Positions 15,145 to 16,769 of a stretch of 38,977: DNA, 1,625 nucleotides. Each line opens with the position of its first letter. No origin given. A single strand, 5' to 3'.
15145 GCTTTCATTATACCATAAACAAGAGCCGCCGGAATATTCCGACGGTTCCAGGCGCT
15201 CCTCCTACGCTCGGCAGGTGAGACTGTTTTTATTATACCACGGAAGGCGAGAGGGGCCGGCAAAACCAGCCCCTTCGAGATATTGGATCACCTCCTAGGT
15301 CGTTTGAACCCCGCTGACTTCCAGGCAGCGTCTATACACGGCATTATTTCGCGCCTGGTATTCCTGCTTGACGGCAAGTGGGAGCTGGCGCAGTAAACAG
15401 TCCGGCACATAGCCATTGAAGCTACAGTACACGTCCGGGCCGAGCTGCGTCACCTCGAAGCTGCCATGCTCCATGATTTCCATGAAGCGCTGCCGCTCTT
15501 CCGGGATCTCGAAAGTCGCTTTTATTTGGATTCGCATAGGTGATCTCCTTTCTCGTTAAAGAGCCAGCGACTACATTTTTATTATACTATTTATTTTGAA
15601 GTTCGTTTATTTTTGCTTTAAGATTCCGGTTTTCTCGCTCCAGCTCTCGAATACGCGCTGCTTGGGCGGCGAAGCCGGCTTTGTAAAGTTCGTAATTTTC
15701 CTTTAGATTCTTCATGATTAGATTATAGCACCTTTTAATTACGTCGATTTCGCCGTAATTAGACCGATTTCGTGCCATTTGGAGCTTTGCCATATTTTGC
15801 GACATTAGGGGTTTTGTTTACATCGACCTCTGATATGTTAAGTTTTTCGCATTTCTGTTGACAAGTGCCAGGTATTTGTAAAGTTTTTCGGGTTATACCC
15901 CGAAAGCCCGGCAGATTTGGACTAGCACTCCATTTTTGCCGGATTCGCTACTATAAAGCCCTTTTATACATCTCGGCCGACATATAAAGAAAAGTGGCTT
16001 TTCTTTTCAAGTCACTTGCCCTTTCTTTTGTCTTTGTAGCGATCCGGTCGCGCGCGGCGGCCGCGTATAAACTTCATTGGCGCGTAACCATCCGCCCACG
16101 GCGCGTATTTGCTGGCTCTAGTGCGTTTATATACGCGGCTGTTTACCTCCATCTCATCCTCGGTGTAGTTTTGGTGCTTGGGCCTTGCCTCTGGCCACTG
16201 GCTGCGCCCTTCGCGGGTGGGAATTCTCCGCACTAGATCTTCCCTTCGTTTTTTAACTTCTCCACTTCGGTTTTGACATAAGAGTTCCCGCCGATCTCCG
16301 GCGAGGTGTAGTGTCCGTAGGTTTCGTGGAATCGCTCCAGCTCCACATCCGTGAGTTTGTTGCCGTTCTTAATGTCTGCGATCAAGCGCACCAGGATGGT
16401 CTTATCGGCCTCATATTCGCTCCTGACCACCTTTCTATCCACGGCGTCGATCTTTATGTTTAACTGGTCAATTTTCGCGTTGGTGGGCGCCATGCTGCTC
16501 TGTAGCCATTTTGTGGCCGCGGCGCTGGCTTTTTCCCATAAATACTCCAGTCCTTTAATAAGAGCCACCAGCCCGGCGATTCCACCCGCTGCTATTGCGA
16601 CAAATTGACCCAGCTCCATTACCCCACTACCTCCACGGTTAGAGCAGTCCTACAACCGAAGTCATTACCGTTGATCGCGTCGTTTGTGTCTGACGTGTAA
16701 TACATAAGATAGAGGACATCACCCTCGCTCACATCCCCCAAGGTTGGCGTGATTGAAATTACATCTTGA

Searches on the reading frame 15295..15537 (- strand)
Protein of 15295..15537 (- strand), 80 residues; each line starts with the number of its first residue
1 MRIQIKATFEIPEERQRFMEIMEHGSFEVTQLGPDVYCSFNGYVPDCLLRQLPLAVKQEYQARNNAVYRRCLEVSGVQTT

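Call 14: search_protein_families(library=phrogs, proteins=[window:15295-15537:-], max_evalue=0.01)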
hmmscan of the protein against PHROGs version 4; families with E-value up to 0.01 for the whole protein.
window:15295-15537:- (80 aa): 0 families

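Call 15: search_protein_families(library=pfam, proteins=[window:15295-15537:-], max_evalue=0.01)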
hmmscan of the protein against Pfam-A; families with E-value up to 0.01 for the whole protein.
window:15295-15537:- (80 aa): 0 families

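Call 17: find_related_loci(query=window:15295-15537:-, collection=viral_contigs, flank=4000)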
Query window:15295-15537:- (80 aa) in viral_contigs; peptide patterns used: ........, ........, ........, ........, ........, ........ (x = any residue, [..] = any of these).
8 stretches matched a pattern, but none encodes a relative of the query by tblastn (E <= 1e-3).

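Call 21: find_encoding_contigs(protein=window:15295-15537:-, flank=3000, max_places=10)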
Protein window:15295-15537:- (80 aa): no gene with exactly this product is on record in the collection.

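Call 23: find_homologous_proteins(query=window:15295-15537:-)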
Query window:15295-15537:- (80 aa): 5 proteins with E <= 0.001 among 5 candidates.
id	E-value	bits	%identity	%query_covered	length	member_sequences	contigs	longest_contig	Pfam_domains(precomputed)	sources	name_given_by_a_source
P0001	3.1e-47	175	100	100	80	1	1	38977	-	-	-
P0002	1.5e-30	122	75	96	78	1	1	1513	-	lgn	-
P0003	2.5e-30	121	73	96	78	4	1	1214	-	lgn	-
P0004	4.1e-28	114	70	96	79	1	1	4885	-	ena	-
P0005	3.1e-27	112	69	96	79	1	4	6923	-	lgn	-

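Call 24: find_encoding_contigs(protein=P0005, flank=5000, max_places=6)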
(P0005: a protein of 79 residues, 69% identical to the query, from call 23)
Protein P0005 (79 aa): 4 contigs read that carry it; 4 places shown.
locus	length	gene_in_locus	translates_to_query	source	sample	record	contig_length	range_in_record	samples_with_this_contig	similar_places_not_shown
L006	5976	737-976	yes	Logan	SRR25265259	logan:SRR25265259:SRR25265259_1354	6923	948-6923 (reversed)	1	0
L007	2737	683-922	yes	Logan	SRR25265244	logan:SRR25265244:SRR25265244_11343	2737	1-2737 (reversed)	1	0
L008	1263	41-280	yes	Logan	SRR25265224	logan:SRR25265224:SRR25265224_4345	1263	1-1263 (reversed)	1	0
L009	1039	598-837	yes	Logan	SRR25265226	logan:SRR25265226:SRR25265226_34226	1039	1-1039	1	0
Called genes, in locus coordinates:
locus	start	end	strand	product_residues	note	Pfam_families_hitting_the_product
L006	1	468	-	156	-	?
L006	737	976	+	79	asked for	-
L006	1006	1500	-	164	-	-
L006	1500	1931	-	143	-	-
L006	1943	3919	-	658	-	-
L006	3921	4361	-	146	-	-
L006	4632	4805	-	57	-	-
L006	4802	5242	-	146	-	-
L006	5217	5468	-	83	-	-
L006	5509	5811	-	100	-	-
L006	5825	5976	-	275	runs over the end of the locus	-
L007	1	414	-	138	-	?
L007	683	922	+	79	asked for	-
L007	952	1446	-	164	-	-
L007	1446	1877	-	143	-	-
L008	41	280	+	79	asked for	-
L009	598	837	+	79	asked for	-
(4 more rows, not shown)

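Call 25: find_encoding_contigs(protein=P0004, flank=5000, max_places=6)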
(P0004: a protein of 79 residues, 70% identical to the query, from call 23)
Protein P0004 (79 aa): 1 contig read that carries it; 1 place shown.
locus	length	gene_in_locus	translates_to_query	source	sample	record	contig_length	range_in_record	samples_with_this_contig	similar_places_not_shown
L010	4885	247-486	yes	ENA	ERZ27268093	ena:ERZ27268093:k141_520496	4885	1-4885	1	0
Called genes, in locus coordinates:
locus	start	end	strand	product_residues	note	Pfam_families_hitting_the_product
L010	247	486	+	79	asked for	-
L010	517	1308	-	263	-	-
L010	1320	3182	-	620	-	-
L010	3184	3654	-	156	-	-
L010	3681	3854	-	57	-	-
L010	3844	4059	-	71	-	PF10685:KGG (faint)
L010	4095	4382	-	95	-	-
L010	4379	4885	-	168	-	?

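Call 26: find_encoding_contigs(protein=P0002, flank=5000, max_places=6)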
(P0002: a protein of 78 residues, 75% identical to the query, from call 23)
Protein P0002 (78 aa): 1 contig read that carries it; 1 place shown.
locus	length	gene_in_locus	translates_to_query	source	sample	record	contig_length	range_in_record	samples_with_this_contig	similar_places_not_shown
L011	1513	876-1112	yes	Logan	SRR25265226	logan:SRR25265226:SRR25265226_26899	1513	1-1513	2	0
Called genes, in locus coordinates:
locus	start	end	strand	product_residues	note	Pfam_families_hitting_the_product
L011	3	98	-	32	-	?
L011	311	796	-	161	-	-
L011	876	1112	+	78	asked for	-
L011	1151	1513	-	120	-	?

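Call 27: find_encoding_contigs(protein=P0003, flank=5000, max_places=6)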
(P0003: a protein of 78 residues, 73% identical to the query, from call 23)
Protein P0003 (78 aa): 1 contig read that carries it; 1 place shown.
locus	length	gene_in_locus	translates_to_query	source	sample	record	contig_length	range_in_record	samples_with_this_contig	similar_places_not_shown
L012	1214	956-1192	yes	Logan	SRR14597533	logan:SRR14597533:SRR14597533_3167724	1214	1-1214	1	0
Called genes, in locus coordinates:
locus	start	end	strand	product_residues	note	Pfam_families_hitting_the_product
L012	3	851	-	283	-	?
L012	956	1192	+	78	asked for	-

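Call 92: search_protein_families(library=padloc, proteins=[window:15295-15537:-], max_evalue=0.01)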
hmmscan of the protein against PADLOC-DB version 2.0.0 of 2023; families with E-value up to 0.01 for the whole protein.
window:15295-15537:- (80 aa): 0 families

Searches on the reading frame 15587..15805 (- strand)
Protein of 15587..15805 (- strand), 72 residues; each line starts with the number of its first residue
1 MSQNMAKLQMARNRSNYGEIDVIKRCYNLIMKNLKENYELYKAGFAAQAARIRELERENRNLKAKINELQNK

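Call 14: search_protein_families(library=phrogs, proteins=[window:15587-15805:-], max_evalue=0.01)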
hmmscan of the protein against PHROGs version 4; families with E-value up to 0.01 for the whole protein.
window:15587-15805:- (72 aa): 1 family
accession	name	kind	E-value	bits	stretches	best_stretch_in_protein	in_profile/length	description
phrog_6664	-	unknown function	0.0083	17.6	0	32-72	41-81/97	-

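Call 15: search_protein_families(library=pfam, proteins=[window:15587-15805:-], max_evalue=0.01)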
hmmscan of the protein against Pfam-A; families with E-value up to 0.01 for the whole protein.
window:15587-15805:- (72 aa): 2 families
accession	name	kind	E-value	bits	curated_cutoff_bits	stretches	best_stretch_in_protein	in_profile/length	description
PF02183.23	HALZ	-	0.0072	16.9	28.1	0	38-72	7-41/43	Homeobox associated leucine zipper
PF04977.20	DivIC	-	0.0077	16.4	28.9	1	31-71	12-52/80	Septum formation initiator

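Call 92: search_protein_families(library=padloc, proteins=[window:15587-15805:-], max_evalue=0.01)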
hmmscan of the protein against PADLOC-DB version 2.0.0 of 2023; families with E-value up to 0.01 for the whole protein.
window:15587-15805:- (72 aa): 0 families

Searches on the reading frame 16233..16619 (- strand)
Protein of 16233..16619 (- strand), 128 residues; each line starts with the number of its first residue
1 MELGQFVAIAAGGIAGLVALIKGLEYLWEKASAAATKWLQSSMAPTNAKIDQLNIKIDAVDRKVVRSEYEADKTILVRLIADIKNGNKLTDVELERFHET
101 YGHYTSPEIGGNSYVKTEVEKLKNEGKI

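Call 14: search_protein_families(library=phrogs, proteins=[window:16233-16619:-], max_evalue=0.01)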
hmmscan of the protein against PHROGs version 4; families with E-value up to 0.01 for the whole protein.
window:16233-16619:- (128 aa): 1 family
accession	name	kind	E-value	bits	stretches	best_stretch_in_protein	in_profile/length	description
phrog_13632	-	unknown function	6.1e-13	50.2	1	14-128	17-119/119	-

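Call 15: search_protein_families(library=pfam, proteins=[window:16233-16619:-], max_evalue=0.01)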
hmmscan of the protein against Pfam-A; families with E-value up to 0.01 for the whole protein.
window:16233-16619:- (128 aa): 1 family
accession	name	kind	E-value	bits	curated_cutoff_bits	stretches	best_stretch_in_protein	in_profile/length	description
PF11365.13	SOGA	-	0.0045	18.4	31.1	0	73-125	16-69/94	Protein SOGA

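Call 54: find_homologous_proteins(query=window:16233-16619:-, max_evalue=1e-15)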
Query window:16233-16619:- (128 aa): 7 proteins with E <= 1e-15 among 73 candidates.
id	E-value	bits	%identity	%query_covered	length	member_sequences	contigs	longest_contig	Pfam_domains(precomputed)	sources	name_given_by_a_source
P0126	4.3e-76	270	100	100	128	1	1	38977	-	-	-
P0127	1.4e-39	153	63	100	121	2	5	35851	-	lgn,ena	-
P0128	2.5e-33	132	62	100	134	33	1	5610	-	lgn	-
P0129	2.5e-33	132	54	100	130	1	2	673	-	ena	-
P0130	4.7e-33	132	56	100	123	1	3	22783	-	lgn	-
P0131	1.1e-30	124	58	92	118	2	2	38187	-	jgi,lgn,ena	-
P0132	2.0e-18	84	55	73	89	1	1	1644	-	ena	-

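Call 55: find_encoding_contigs(protein=P0127, flank=6000, max_places=5)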
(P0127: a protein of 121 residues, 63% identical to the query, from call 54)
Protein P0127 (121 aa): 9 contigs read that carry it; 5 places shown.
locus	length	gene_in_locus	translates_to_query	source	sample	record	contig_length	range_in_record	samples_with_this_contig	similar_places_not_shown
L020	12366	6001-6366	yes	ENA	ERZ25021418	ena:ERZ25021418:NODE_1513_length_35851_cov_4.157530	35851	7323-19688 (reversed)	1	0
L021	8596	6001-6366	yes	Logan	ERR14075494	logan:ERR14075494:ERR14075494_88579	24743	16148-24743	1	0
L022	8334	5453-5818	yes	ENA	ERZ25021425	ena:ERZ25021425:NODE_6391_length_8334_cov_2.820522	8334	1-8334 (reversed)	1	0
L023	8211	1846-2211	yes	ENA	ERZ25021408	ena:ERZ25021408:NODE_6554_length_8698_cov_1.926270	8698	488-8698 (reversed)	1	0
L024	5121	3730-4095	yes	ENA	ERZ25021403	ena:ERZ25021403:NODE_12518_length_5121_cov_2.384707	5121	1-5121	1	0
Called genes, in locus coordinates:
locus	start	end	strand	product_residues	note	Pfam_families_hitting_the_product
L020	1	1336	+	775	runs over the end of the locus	-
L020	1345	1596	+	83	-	-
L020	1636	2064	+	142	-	-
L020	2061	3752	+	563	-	PF06605:Prophage_tail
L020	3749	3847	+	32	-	-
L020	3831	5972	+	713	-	-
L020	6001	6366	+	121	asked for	-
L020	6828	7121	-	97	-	-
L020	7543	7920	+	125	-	-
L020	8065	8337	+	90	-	PF01047:MarR, PF25212:HVO_A0114 (weak), PF13412:HTH_24 (weak)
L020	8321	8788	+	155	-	-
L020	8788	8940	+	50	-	-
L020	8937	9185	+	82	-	-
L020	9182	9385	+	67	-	PF12844:HTH_19 (weak), PF13560:HTH_31 (weak), PF01381:HTH_3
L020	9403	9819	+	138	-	PF05866:RusA (weak)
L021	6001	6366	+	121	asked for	-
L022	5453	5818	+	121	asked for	-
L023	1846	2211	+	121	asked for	-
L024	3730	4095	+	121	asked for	-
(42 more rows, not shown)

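Call 56: find_encoding_contigs(protein=P0131, flank=6000, max_places=3)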
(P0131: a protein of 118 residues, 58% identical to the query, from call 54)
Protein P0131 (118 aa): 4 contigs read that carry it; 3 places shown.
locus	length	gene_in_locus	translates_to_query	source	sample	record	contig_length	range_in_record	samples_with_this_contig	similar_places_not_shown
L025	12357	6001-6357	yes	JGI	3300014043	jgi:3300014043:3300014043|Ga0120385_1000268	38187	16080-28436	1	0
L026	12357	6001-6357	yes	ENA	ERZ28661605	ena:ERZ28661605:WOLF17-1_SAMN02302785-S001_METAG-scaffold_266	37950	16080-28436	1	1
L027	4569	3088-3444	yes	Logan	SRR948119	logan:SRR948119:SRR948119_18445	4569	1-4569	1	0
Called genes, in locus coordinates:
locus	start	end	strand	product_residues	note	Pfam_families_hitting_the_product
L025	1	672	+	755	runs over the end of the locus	-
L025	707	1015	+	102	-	-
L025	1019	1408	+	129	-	-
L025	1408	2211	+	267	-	PF03382:DUF285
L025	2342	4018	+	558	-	PF06605:Prophage_tail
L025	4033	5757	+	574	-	-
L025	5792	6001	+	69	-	-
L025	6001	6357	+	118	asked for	-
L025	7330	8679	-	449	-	PF00239:Resolvase, PF13408:Zn_ribbon_recom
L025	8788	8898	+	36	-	-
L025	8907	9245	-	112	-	PF13560:HTH_31, PF01381:HTH_3, PF12844:HTH_19, PF13443:HTH_26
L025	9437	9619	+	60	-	PF01381:HTH_3 (weak)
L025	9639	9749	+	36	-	-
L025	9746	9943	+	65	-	-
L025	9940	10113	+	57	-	-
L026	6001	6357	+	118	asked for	-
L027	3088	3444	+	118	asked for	-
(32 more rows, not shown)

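Call 71: find_encoding_contigs(protein=P0130, flank=5000, max_places=4)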
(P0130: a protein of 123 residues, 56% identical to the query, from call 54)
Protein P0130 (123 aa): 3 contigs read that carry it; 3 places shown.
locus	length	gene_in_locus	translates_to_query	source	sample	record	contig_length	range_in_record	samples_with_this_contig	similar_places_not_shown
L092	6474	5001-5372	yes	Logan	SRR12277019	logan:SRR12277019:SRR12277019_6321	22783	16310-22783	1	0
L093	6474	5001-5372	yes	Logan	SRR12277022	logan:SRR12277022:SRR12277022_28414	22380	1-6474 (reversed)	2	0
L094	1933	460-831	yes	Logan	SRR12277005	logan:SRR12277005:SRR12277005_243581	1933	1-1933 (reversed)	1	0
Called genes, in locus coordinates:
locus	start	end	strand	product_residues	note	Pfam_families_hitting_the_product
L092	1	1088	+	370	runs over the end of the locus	PF03406:Phage_fiber_2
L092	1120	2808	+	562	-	PF06605:Prophage_tail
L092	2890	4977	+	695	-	PF05895:DUF859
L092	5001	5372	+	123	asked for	-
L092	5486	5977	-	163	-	-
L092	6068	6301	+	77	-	-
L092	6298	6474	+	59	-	?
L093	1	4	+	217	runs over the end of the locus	PF03406:Phage_fiber_2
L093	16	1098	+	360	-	-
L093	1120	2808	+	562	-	PF06605:Prophage_tail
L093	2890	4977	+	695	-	PF05895:DUF859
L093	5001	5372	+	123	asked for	-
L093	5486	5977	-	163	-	-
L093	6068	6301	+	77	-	-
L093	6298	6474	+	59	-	?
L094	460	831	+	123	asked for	-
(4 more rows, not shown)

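Call 72: find_encoding_contigs(protein=P0128, flank=5000, max_places=4)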
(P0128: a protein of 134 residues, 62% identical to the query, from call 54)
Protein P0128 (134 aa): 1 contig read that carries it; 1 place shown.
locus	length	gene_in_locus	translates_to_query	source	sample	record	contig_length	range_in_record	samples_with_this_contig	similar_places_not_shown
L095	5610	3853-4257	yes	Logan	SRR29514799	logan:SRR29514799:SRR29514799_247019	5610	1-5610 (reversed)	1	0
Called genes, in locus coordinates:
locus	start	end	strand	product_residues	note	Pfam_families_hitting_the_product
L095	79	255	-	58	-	-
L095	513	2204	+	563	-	PF06605:Prophage_tail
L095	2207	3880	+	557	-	-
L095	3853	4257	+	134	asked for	-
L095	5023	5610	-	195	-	?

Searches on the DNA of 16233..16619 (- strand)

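Call 62: search_rna_families(sources=[L020, L025], threshold=gathering)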
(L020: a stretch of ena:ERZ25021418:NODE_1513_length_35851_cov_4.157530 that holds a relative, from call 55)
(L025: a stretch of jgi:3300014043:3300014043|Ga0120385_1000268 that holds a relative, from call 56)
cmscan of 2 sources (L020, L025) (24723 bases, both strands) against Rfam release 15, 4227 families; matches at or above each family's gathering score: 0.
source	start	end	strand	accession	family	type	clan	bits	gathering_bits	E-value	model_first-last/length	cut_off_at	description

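Call 77: search_rna_families(sources=[L092, L095], threshold=gathering, show_alignments=3)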
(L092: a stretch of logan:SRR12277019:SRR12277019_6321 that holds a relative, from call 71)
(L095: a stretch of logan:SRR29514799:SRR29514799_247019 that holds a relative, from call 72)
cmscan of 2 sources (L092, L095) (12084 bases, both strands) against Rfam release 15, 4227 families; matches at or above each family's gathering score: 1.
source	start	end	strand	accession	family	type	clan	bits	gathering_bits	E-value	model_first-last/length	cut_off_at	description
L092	5719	5791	-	RF00005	tRNA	Gene; tRNA;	CL00001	57.1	29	2.1e-10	1-71/71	no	tRNA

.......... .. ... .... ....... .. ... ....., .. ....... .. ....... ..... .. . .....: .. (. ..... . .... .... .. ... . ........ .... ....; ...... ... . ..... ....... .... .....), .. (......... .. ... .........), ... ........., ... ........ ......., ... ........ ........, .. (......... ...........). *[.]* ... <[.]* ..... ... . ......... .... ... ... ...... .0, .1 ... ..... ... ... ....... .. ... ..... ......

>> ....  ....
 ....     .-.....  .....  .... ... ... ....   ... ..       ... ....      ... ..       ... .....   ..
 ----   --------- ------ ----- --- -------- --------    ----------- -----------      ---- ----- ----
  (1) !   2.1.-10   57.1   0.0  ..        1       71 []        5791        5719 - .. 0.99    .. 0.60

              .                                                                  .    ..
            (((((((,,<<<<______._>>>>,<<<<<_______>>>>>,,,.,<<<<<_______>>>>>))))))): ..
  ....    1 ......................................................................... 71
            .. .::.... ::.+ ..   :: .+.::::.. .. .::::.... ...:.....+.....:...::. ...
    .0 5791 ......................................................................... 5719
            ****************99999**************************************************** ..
